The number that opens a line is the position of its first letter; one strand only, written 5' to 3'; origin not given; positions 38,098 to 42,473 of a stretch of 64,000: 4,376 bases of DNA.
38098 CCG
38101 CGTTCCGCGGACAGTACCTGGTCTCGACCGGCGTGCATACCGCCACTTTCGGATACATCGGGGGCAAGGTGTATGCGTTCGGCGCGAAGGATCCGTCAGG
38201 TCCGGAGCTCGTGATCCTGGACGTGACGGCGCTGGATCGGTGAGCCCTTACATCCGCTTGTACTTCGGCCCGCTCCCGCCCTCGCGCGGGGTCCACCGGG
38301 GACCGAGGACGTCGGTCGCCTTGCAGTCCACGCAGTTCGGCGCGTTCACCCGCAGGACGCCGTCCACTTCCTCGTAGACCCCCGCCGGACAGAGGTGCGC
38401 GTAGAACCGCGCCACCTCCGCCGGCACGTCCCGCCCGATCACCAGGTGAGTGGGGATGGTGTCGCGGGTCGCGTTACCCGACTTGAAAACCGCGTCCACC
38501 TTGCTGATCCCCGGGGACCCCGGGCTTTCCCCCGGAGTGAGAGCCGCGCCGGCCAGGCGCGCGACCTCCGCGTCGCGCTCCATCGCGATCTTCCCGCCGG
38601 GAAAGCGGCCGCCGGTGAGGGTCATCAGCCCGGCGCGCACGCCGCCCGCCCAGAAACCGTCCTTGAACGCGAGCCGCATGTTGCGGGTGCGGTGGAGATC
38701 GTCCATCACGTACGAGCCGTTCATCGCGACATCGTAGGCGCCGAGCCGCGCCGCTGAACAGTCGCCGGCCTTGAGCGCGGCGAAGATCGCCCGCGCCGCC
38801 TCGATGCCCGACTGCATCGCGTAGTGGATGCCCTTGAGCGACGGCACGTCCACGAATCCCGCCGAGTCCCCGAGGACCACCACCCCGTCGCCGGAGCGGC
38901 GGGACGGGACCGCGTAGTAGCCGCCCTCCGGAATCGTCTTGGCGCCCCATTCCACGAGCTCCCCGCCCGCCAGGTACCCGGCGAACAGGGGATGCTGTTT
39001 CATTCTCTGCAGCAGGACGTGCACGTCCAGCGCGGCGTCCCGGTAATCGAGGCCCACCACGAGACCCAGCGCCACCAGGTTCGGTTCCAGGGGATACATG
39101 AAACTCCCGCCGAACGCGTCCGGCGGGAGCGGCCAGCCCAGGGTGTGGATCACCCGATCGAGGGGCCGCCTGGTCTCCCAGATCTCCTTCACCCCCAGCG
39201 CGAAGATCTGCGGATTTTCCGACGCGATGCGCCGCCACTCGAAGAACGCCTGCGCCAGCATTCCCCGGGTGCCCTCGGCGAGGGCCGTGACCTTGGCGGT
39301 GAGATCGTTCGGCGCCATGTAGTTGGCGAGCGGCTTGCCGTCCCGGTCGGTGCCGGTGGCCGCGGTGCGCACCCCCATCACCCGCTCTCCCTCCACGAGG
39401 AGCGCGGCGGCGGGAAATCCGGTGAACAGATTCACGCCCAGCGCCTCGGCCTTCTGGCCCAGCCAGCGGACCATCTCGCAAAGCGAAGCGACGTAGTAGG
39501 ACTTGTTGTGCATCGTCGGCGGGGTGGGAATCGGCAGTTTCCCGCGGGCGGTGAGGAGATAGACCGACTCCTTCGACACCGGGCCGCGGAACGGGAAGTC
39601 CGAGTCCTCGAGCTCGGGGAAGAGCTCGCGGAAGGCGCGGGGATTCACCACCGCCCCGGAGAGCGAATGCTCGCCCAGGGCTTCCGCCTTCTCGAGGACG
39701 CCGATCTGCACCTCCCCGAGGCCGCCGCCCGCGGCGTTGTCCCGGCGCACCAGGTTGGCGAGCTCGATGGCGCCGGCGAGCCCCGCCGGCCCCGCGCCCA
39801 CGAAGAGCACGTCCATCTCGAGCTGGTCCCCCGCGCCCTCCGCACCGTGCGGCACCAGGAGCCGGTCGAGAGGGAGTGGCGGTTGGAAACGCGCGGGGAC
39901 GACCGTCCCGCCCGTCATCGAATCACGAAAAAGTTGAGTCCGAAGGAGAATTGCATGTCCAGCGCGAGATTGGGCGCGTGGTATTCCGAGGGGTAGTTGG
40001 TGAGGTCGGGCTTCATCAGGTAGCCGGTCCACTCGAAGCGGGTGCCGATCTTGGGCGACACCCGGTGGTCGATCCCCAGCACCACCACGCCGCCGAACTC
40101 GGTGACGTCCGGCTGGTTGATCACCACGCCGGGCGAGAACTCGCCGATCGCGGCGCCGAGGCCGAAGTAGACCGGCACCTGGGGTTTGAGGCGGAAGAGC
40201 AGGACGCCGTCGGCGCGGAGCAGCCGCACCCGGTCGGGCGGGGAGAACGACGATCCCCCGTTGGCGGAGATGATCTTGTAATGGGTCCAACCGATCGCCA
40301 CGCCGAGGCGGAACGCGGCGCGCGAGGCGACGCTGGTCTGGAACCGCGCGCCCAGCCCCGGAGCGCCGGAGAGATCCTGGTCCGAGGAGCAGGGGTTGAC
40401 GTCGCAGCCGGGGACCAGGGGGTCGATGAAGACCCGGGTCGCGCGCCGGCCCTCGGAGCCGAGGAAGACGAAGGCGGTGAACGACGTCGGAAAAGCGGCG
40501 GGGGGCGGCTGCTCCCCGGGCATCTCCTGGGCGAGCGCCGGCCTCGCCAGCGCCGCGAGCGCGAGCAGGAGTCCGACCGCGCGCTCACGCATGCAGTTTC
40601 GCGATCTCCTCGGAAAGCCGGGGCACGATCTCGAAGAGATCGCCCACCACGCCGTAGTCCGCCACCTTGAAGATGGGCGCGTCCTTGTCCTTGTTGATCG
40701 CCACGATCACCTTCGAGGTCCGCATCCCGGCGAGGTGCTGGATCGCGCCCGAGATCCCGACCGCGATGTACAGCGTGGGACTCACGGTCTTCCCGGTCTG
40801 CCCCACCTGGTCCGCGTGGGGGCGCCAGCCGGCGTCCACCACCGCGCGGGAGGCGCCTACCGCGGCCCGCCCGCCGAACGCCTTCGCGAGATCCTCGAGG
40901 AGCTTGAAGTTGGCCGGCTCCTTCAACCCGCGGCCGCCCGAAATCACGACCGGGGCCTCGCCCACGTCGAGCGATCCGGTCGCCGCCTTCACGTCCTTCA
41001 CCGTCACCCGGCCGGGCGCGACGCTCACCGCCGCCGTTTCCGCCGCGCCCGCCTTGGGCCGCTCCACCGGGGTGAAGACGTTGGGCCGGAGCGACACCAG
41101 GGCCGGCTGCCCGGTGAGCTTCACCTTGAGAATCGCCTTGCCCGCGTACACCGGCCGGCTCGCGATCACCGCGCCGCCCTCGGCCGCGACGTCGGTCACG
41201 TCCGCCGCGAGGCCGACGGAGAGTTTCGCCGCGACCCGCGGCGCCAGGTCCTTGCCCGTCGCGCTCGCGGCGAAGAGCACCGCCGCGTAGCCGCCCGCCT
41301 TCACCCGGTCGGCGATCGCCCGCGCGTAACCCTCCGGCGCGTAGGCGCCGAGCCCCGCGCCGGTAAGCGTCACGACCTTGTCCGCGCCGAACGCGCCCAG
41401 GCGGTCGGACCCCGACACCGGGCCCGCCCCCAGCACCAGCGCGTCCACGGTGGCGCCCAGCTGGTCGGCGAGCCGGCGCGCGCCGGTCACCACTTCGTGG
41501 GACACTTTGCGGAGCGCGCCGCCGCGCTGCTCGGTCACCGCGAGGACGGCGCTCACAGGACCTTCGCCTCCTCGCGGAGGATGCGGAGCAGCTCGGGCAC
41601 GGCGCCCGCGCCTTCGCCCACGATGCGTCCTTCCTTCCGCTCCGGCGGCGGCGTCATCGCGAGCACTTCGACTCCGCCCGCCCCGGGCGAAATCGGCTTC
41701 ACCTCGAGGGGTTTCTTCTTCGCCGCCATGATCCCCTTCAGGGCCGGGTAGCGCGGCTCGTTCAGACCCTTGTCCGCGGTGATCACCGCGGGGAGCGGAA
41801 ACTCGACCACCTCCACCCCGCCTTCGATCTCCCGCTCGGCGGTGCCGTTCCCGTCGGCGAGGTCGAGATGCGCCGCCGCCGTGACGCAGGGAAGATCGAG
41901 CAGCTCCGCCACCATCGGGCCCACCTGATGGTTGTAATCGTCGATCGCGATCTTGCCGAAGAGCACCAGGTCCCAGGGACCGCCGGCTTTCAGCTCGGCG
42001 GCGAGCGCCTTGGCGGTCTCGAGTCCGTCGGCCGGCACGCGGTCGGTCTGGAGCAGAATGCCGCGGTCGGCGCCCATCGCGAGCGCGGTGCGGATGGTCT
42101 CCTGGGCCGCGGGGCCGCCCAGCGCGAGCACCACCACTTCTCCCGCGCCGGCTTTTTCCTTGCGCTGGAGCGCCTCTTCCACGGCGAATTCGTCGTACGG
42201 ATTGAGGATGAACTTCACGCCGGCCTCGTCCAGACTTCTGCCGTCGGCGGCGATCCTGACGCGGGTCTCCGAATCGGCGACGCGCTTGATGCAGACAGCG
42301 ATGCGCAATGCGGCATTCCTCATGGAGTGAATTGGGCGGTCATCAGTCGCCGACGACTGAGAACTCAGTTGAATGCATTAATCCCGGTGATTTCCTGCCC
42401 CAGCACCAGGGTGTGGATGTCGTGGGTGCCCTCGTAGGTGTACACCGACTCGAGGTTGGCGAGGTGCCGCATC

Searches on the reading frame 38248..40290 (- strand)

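Call 49: search_protein_families(library=pfam, proteins=[window:38248-40290:-], max_evalue=0.0001)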
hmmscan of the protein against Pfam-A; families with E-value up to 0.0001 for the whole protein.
window:38248-40290:- (680 aa): 3 families
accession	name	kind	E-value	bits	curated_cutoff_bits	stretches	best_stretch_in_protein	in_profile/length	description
PF21162.3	ETFQO_UQ-bd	-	1e-23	84.1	27.7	1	363-453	1-96/96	ETF-QO, ubiquinone-binding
PF05187.19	Fer4_ETF_QO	-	1.2e-08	35.4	24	1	598-678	8-104/104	Electron transfer flavoprotein-ubiquinone oxidoreductase, 4Fe-4S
PF01946.23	Thi4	-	8.4e-05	22.3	26.2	0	155-179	14-38/235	Thi4 family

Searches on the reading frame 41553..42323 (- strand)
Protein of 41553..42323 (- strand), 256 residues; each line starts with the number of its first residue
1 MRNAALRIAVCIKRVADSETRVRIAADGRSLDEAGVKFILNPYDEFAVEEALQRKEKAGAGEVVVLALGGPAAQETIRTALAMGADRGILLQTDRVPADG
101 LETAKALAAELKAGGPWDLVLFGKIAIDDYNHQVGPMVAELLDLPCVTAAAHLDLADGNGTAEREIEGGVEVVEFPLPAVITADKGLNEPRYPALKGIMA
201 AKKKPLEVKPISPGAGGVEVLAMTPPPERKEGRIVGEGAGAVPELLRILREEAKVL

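Call 49: search_protein_families(library=pfam, proteins=[window:41553-42323:-], max_evalue=0.0001)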
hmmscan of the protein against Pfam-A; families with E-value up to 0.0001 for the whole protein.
window:41553-42323:- (256 aa): 1 family
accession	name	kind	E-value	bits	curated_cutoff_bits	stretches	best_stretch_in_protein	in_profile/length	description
PF01012.27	ETF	-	1.5e-42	145.9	26.7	1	31-210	4-177/181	Electron transfer flavoprotein domain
